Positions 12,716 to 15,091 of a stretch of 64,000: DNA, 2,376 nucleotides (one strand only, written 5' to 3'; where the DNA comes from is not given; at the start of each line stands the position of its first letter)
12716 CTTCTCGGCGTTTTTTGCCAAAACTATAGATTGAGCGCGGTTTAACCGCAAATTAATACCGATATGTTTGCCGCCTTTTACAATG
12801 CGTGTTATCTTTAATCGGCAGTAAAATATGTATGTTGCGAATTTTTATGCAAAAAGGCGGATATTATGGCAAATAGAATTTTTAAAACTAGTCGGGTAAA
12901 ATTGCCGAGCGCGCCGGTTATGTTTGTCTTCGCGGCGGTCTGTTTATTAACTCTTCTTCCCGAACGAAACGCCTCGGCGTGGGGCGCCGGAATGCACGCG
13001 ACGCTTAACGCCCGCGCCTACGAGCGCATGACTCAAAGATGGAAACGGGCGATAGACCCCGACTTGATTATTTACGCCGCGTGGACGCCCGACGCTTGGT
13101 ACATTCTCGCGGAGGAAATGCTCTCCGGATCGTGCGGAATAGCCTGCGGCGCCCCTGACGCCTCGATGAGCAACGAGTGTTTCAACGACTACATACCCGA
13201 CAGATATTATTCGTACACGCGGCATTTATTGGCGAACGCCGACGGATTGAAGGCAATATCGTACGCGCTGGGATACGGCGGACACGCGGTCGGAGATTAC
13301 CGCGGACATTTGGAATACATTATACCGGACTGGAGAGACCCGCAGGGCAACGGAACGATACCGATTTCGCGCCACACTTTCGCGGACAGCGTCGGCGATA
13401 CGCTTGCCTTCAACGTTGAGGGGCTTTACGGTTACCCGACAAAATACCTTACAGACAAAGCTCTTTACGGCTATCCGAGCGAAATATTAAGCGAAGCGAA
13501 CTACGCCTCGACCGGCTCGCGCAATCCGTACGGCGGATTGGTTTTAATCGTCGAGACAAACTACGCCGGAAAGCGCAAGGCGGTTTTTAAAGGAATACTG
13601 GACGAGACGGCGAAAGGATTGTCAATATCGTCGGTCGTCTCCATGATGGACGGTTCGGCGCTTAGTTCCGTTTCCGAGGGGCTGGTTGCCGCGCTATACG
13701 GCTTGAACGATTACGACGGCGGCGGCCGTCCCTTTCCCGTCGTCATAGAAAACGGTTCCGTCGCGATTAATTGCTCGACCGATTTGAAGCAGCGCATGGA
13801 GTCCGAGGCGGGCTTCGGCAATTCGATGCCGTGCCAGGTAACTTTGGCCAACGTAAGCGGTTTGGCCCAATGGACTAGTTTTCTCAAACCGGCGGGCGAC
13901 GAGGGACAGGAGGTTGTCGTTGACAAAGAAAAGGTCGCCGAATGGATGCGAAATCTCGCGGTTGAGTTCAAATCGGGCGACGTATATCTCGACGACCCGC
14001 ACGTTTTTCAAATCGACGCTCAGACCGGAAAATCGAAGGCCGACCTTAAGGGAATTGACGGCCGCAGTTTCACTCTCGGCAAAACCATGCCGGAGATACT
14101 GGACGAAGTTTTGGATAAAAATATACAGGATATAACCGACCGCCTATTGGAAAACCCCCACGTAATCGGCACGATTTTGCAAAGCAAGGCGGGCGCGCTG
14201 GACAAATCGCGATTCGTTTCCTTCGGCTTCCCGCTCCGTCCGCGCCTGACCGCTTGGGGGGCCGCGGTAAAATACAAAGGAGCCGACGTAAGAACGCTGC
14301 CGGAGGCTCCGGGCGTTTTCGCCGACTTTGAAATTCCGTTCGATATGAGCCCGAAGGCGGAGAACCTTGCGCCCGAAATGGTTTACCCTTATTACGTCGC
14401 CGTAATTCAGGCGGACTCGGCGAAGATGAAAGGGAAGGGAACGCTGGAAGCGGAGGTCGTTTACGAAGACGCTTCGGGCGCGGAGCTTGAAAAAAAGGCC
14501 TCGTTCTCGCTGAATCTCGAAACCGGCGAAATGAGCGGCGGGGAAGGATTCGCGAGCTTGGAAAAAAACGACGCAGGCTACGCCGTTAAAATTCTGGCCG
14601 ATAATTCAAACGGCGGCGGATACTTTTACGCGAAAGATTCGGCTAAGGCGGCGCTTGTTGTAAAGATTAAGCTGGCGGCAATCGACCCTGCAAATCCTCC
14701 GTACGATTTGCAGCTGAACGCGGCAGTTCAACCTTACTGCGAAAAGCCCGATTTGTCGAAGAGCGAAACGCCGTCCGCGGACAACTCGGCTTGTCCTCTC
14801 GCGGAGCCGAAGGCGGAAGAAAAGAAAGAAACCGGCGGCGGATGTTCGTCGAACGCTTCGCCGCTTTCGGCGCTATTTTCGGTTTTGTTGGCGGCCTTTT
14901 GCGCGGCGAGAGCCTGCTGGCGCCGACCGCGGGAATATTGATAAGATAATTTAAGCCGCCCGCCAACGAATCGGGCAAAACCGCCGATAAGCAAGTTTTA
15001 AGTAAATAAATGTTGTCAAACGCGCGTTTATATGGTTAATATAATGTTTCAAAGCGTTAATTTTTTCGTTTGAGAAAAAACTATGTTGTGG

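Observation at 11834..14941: MYXO-CTERM-like 'GC + hydrophobic helix + basic cluster' tails on three exported proteins, next to a CPBP intramembrane protease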

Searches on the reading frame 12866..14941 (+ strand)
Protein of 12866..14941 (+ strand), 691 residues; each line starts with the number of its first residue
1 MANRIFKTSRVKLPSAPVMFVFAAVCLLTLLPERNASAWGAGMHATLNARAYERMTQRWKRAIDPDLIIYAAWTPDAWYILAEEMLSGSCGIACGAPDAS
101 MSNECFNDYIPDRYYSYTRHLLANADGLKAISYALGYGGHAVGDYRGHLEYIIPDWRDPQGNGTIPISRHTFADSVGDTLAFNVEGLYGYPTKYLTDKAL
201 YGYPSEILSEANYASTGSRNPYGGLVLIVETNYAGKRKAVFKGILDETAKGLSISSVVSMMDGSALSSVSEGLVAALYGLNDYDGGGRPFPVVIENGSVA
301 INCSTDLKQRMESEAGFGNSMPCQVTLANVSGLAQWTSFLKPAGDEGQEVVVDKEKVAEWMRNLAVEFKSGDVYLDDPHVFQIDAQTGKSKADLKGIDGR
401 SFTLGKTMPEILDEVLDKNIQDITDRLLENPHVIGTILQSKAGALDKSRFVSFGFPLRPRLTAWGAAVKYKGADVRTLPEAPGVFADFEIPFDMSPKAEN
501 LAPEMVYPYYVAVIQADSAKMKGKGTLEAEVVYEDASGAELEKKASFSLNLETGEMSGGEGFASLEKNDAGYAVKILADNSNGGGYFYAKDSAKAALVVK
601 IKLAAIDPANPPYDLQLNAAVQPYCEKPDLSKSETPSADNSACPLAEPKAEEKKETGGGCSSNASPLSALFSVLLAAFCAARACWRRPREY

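Call 5: search_protein_families(library=ncbifam, proteins=[window:12866-14941:+], max_evalue=1)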
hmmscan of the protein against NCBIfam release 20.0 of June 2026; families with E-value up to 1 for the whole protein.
window:12866-14941:+ (691 aa): 0 families

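Call 6: search_protein_families(library=pfam, proteins=[window:12866-14941:+], max_evalue=0.1)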
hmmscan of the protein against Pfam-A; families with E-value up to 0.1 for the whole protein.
window:12866-14941:+ (691 aa): 1 family
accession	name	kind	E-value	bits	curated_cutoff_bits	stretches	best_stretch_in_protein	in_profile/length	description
PF00882.24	Zn_dep_PLPC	-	9e-05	22.9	26.8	1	43-184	1-127/167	Zinc dependent phospholipase C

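Call 21: find_homologous_proteins(query=window:12866-14941:+)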
Query window:12866-14941:+ (691 aa): 14 proteins with E <= 0.001 among 8000 candidates.
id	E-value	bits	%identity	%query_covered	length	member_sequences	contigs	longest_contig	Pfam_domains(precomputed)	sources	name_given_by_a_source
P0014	0.0e+0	1345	87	96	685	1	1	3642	-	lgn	-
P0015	4.6e-213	727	49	93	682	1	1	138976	PF00882.25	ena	-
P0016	1.3e-186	640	46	97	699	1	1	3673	PF00882.25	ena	-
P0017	3.8e-186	639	44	95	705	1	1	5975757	-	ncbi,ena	-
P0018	6.7e-186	638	46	91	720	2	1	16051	-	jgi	-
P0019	9.0e-185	634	47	92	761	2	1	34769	-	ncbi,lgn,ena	-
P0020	2.0e-182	626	47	90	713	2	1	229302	-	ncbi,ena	-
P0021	1.5e-180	620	45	94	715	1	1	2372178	-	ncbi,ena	-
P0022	1.5e-180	620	45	89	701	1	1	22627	-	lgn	-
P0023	6.5e-180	618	45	94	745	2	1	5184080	-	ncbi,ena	-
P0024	1.2e-177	610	45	90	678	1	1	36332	-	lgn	-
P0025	4.5e-176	605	44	93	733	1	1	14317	-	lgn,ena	-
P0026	2.7e-173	596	43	97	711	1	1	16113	-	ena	-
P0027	1.5e-118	415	47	63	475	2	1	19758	-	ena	-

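Call 24: find_encoding_contigs(protein=P0017, flank=10000, max_places=2)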
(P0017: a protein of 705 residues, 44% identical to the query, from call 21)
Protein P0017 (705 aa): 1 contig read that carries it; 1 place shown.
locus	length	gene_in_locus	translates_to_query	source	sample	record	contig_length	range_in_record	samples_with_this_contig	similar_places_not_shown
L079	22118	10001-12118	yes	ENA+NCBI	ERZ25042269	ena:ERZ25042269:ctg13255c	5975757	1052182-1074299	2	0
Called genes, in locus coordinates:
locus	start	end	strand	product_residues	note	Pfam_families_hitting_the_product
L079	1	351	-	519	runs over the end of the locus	PF03781:FGE-sulfatase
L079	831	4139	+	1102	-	PF00133:tRNA-synt_1, PF09334:tRNA-synt_1g (faint), PF08264:Anticodon_1, PF19302:DUF5915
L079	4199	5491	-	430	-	PF00148:Oxidored_nitro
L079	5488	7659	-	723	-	PF00148:Oxidored_nitro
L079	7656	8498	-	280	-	PF00142:Fer4_NifH, PF01656:CbiA, PF02374:ArsA_ATPase (weak), PF10609:ParA (faint), PF13614:AAA_31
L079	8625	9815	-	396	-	PF13472:Lipase_GDSL_2, PF16822:ALGX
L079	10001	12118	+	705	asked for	-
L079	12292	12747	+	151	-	-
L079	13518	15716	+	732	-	PF00266:Aminotran_5, PF01041:DegT_DnrJ_EryC1 (weak), PF01212:Beta_elim_lyase, PF00586:AIRS, PF02769:AIRS_C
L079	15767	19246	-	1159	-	PF01074:Glyco_hydro_38N, PF09261:Alpha-mann_mid, PF07748:Glyco_hydro_38C, PF17677:Glyco_hydro38C2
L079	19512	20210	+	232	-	-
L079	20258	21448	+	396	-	PF01391:Collagen (weak)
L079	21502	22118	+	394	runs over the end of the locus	PF01391:Collagen (weak)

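Call 25: find_encoding_contigs(protein=P0023, flank=10000, max_places=2)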
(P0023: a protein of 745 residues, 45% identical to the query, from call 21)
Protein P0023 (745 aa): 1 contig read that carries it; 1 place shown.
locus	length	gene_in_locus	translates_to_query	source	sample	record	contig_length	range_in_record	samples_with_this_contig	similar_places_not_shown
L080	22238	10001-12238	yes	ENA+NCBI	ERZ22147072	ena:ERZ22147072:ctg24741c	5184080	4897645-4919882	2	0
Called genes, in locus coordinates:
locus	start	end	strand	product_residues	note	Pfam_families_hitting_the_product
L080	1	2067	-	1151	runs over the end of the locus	PF13768:VWA_3 (faint), PF00092:VWA, PF13519:VWA_2 (faint), PF23560:GBD_Hemicentin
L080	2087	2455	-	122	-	PF00072:Response_reg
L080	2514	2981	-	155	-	PF13690:CheX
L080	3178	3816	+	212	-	-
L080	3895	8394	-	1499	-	-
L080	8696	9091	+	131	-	PF08378:NERD (weak), PF02021:UPF0102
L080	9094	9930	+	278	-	PF00590:TP_methylase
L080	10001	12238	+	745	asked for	-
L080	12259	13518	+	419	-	PF01545:Cation_efflux, PF16916:ZT_dimer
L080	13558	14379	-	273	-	PF04060:FeS, PF12654:DUF3786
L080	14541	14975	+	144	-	-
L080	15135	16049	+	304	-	-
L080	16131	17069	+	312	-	PF04055:Radical_SAM, PF13344:Hydrolase_6 (faint)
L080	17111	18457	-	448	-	-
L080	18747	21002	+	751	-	PF00989:PAS, PF08448:PAS_4, PF13188:PAS_8 (weak), PF13426:PAS_9, PF00989:PAS, PF13426:PAS_9, PF00512:HisKA, PF02518:HATPase_c, +6 more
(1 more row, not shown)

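Call 34: find_encoding_contigs(protein=P0014, flank=10000, max_places=2)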
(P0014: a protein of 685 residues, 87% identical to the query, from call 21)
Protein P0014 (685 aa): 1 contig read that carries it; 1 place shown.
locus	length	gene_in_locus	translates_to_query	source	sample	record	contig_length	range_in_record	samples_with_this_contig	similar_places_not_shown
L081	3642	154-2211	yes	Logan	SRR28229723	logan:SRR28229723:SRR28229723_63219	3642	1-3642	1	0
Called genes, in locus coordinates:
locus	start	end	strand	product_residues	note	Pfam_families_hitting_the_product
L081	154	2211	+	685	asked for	-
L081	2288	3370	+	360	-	-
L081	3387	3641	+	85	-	?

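Call 35: find_encoding_contigs(protein=P0015, flank=10000, max_places=2)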
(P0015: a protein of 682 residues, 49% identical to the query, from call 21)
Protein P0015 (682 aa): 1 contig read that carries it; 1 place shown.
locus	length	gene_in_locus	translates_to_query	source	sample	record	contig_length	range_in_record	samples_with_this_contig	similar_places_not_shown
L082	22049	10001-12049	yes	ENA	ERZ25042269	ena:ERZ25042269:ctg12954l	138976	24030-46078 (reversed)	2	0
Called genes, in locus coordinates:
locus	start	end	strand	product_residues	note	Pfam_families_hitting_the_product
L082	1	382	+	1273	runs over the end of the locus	-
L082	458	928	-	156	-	PF00583:Acetyltransf_1, PF13508:Acetyltransf_7, PF13673:Acetyltransf_10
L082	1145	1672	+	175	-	-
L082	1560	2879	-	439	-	PF00675:Peptidase_M16, PF05193:Peptidase_M16_C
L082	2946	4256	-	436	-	PF00675:Peptidase_M16, PF05193:Peptidase_M16_C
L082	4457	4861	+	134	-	PF01894:YjbQ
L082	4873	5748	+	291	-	-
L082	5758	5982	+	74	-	-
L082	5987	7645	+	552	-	PF01875:Memo, PF01871:AMMECR1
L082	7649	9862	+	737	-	-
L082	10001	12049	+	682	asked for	PF00882:Zn_dep_PLPC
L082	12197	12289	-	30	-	-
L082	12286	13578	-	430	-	PF04055:Radical_SAM, PF13353:Fer4_12 (weak), PF13186:SPASM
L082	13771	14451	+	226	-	PF00005:ABC_tran, PF13304:AAA_21 (faint)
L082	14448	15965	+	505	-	PF02687:FtsX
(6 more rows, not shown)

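Call 39: find_related_loci(query=A1, collection=metagenome_contigs, flank=10000)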
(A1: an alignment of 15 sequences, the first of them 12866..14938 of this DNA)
Query A1 (691 aa) in metagenome_contigs; peptide patterns used: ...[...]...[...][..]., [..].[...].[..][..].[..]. (x = any residue, [..] = any of these).
80 stretches matched a pattern; 5 encode a relative of the query (tblastn E <= 1e-3); 5 distinct loci.
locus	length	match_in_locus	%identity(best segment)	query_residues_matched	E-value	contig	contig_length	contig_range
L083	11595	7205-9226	49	30-682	0e+0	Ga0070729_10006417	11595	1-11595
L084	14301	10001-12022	49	30-682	0e+0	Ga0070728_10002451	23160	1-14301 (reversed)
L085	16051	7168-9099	46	6-648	0e+0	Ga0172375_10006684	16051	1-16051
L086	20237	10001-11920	47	21-658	0e+0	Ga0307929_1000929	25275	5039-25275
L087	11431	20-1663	46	156-682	5e-154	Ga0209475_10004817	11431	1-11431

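Call 66: search_solved_structures(query=A1, max_evalue=1)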
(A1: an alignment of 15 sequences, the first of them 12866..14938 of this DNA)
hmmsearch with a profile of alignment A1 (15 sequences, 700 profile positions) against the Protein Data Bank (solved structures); distinct sequences matched with E-value up to 1: 1.
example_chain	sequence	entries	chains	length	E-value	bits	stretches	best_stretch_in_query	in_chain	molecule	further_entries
6tro_D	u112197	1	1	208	0.15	13.4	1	554-675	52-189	T-cell receptor alpha chain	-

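Call 80: predict_structure(alignment_id=A1)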
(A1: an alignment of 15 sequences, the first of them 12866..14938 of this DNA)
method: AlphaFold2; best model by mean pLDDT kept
length: 691 residues; sequences in the alignment: 15
mean_pLDDT: 70.7   pTM: 0.77
mean pLDDT of the five models: 70.7, 70.6, 70.3, 68.0, 62.5
residues with pLDDT >= 90: 185; 70-90: 226; 50-70: 120; < 50: 160
segments of 3 or more residues with pLDDT < 50: 1-15, 31-41, 75-109, 152-181, 185-189, 303-305, 318-337, 364-379, 652-666, 686-691
pLDDT, mean of each block of 10 residues (from residue 1): 33 49 64 34 72 92 87 45 25 28 38 67 93 86 59 40 36 46 48 67 69 66 66 79 75 84 81 89 65 76 52 59 30 46 78 69 44 41 69 69 76 77 87 94 96 94 92 89 95 92 93 91 94 93 94 91 87 94 86 87 90 93 95 86 81 39 51 80 50 37
secondary structure, 60 per line:
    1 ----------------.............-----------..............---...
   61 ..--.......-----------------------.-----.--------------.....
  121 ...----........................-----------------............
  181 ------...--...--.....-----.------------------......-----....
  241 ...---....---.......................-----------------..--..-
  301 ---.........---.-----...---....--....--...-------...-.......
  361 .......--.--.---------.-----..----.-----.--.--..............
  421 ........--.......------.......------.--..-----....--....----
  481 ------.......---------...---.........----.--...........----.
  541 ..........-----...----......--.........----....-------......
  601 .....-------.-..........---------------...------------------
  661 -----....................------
elements in order (helices of 4 or more, strands of 3 or more residues): H17-29 H41-54 H58-62 H65-71 H116-123 H128-151 H169-180 H198-201 E226-231 E237-243 H247-250 H254-276 H304-312 H328-331 H334-337 E340-342 E350-352 H354-367 H408-428 H431-437 H444-450 E467-470 E473-476 E487-493 E509-517 E525-535 E540-550 E556-558 E563-568 E571-579 H584-587 E595-605 E615-624 H666-685

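Call 83: fold_search(model_id=the predicted structure, library=pdb)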
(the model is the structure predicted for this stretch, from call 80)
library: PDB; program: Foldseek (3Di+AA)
matches with E <= 10: 1311; with E <= 0.001: 0
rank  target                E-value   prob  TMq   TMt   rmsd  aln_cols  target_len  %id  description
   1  3ida                  1.2e-02  0.41  0.09  0.11  20.8       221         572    8  Thermostable Cocaine Esterase with mutations L169K and G173Q, bound to DTT adduct (released 2010-03-02)
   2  8k42_S                1.4e-02  0.47  0.10  0.11  11.8       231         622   12  Structure of full Banna virus (released 2024-03-27)
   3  1ju3                  1.9e-02  0.35  0.09  0.11  20.9       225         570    8  BACTERIAL COCAINE ESTERASE COMPLEX WITH TRANSITION STATE ANALOG (released 2001-12-21)
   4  1m06_G                2.5e-02  0.51  0.11  0.28  10.3       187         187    9  Structural Studies of Bacteriophage alpha3 Assembly, X-Ray Crystallography (released 2002-12-25)
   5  2e31_A                2.8e-02  0.72  0.11  0.24   6.6       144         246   11  Structural basis for selection of glycosylated substrate by SCFFbs1 ubiquitin ligase (released 2007-03-20)
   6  5tzn_F                2.8e-02  0.16  0.06  0.17  15.4       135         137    6  Structure of the viral immunoevasin m12 (Smith) bound to the natural killer cell receptor NKR-P1B (B6) (released 2017-05-24)
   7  7drt_B                2.9e-02  0.21  0.09  0.11  19.3       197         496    8  Human Wntless in complex with Wnt3a (released 2021-07-14)
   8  1apn_A                3.1e-02  0.09  0.06  0.13  18.8       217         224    9  THE CRYSTALLOGRAPHIC STRUCTURE OF METAL-FREE CONCANAVALIN A AT 2.5 ANGSTROMS RESOLUTION (released 1996-04-03)
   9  2bpa_2                3.2e-02  0.69  0.12  0.32   7.6       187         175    7  ATOMIC STRUCTURE OF SINGLE-STRANDED DNA BACTERIOPHAGE PHIX174 AND ITS FUNCTIONAL IMPLICATIONS (released 1991-12-03)
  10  3i2h                  3.2e-02  0.28  0.09  0.11  20.6       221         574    9  Cocaine Esterase with mutation L169K, bound to DTT adduct (released 2010-06-16)
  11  9e2g_1V               3.2e-02  0.21  0.09  0.21  12.3       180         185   10  Cryo-EM structure of 48 nm repeat of microtubule doublet from T. brucei flagellum (released 2025-03-12)
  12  3zgi_A                3.4e-02  0.47  0.09  0.24   8.1       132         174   11  Crystal structure of the KRT10-binding region domain of the pneumococcal serine rich repeat protein PsrP (released 2013-12-25)
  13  1dq4_B                3.8e-02  0.09  0.06  0.13  18.9       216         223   10  A transient unlocked concanavalin A structure with MN2+ bound in the transition metal ion binding site S1 and an empty (released 2000-01-19)
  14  8iqe_D                3.9e-02  0.84  0.10  0.12   6.1       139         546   12  Crystal structure of tetrameric K2-2 TSP (released 2024-02-21)
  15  8iq9_A                3.9e-02  0.84  0.10  0.12   5.9       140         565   10  Crystal structure of trimeric K2-2 TSP in complex with tetrasaccharide and octasaccharide (released 2024-02-21)
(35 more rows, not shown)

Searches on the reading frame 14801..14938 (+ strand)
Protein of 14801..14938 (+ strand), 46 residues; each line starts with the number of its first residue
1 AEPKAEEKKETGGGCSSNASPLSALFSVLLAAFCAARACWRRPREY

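Call 8: search_protein_families(library=ncbifam, proteins=[window:14801-14938:+], max_evalue=10)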
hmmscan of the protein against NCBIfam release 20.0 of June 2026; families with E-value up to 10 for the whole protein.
seq(46 aa): 1 family
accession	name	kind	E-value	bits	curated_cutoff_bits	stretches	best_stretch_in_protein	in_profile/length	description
NF041894.1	MXAN_6652_fam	equivalog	0.032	13.8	200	1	5-37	169-201/203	MXAN_6652 family MXYO-CTERM-anchored protein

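Call 56: search_protein_families(library=ncbifam, alignment_id=A3, max_evalue=1)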
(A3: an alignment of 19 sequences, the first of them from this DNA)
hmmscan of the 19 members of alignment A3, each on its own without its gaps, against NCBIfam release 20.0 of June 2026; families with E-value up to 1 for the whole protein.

A. member 1, seq(46 aa): 1 family
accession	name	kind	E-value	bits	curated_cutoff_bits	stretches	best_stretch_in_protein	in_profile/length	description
NF041894.1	MXAN_6652_fam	equivalog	0.032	13.8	200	1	5-37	169-201/203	MXAN_6652 family MXYO-CTERM-anchored protein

B. families by the number of members that match (of 19 scanned): 23 families
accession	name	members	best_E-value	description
NF041894.1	MXAN_6652_fam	11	0.0049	MXAN_6652 family MXYO-CTERM-anchored protein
TIGR03901.2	MYXO-CTERM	8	8.6e-07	MYXO-CTERM sorting domain-containing protein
TIGR03382.1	GC_trans_RRR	7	0.0002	MYXO-CTERM sorting domain-containing protein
NF045638.1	Mrt_dep_phytase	5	0.0067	myxosortase-dependent phytase-like phosphatase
NF045522.1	MXAN_2561_fam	4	0.0012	MXAN_2561 family MXYO-CTERM-anchored protein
TIGR02595.1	PEP_CTERM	4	0.0033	PEP-CTERM sorting domain-containing protein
NF045523.1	MXAN_5453_fam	4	0.0084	MXAN_5453 family MXYO-CTERM-anchored protein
NF041936.1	MXAN_0125_fam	4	0.016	MXAN_0125 family MYXO-CTERM protein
NF033191.4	JDVT-CTERM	3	0.0014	JDVT-CTERM domain-containing protein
TIGR03501.1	GlyGly_CTERM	3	0.016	GlyGly-CTERM sorting domain-containing protein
NF038112.1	myxo_dep_M36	3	0.22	myxosortase-dependent M36 family metallopeptidase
TIGR04564.1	Synergist_CTERM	2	9.5e-06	Synerg-CTERM sorting domain-containing protein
NF033846.1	Rumino_NPXTG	2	0.0047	NPXTG-anchored protein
NF051874.1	PVV_CTERM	2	0.023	PVV-CTERM domain-containing choice-of-anchor G protein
NF038115.1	SVAGG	2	0.16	SVAGG family GlyGly-CTERM protein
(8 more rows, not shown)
